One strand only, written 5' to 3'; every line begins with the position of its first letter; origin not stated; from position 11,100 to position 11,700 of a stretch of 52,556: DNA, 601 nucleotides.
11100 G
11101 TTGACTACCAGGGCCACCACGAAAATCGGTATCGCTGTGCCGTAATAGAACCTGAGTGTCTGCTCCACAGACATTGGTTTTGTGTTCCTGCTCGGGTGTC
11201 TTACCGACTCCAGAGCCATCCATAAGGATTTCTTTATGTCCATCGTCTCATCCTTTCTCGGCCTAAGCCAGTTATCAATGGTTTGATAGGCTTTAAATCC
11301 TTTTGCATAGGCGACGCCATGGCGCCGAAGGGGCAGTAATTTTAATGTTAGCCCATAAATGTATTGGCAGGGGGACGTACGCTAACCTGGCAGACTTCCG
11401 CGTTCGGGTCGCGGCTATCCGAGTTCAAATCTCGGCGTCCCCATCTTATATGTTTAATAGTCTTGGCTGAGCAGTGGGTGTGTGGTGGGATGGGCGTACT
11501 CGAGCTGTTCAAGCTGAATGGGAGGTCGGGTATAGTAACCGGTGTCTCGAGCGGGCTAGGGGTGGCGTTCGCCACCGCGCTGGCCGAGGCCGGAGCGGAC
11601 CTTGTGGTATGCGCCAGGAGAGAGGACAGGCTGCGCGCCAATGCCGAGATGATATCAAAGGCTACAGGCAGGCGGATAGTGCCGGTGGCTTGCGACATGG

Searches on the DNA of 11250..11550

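Call 92: search_rna_families(source=window, start=11250, end=11550, threshold=evalue, max_evalue=1, show_alignments=1)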
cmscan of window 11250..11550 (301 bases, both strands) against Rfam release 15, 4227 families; matches with E-value up to 1: 1.
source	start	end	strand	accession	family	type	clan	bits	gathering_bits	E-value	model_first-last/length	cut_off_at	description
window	11371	11443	+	RF00005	tRNA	Gene; tRNA;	CL00001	42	29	7.3e-08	1-71/71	no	tRNA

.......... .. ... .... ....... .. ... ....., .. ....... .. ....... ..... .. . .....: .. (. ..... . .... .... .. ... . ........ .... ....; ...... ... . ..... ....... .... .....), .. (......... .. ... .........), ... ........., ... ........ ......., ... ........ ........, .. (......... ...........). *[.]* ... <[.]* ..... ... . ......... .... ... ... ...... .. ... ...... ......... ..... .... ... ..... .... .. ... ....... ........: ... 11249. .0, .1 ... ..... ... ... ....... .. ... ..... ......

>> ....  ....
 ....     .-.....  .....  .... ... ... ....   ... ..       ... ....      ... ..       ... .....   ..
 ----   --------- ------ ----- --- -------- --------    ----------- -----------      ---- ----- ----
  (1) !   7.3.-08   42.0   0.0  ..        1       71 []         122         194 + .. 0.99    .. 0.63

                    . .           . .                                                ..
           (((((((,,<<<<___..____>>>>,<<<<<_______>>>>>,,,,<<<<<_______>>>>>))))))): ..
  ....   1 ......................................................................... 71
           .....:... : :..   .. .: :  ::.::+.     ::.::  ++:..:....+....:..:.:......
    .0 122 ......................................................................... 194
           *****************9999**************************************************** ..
